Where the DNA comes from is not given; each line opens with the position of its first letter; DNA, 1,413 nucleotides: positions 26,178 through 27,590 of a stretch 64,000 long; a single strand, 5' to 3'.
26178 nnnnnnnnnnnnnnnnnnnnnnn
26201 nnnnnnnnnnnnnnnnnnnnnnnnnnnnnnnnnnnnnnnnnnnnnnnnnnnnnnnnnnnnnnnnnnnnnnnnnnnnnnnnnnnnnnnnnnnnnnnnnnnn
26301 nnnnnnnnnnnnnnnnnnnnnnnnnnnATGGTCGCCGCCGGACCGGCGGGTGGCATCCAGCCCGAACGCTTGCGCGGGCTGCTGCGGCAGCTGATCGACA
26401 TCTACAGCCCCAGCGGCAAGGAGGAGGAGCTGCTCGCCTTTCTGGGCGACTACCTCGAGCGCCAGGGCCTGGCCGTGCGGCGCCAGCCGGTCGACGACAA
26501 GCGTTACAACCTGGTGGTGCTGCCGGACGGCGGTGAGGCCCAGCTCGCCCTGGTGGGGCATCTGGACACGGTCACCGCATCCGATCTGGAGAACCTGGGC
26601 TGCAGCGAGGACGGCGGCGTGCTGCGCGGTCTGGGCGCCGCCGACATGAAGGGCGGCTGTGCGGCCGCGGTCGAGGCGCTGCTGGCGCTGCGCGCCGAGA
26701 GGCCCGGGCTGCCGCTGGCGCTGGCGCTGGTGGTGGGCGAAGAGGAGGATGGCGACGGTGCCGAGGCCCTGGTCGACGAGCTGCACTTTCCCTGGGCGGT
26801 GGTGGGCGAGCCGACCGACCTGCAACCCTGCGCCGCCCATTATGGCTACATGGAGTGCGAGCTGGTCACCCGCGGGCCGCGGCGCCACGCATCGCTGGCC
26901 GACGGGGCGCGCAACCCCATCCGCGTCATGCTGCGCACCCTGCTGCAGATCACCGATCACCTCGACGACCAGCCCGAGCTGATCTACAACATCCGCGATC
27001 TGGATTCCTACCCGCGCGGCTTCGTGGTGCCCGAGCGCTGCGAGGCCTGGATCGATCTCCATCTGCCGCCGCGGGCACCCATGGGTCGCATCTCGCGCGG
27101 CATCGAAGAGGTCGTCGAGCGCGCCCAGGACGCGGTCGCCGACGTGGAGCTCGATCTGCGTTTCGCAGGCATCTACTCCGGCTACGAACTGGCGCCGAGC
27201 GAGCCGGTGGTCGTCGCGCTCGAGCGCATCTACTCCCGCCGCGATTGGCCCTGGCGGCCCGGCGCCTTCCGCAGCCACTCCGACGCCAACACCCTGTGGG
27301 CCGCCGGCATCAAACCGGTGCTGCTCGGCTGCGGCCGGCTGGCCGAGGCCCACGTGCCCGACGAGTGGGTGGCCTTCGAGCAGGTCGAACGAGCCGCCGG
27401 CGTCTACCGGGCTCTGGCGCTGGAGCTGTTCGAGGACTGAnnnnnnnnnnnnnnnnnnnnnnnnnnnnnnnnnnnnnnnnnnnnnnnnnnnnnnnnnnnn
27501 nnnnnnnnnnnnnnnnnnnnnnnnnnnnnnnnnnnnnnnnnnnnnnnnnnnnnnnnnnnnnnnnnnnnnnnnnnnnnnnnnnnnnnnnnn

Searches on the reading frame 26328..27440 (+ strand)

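Call 6: search_protein_families(library=pfam, proteins=[window:26328-27440:+], max_evalue=0.0001)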
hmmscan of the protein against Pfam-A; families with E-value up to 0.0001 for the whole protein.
window:26328-27440:+ (370 aa): 3 families
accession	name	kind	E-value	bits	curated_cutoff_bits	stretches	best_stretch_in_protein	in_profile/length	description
PF01546.33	Peptidase_M20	-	3.2e-21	76.6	24.6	1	74-365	1-205/206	Peptidase family M20/M25/M40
PF07687.19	M20_dimer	-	2.9e-07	30.9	21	1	170-267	2-103/107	Peptidase dimerisation domain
PF04389.22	Peptidase_M28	-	2.6e-05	24.5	21.3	1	70-150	12-78/193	Peptidase family M28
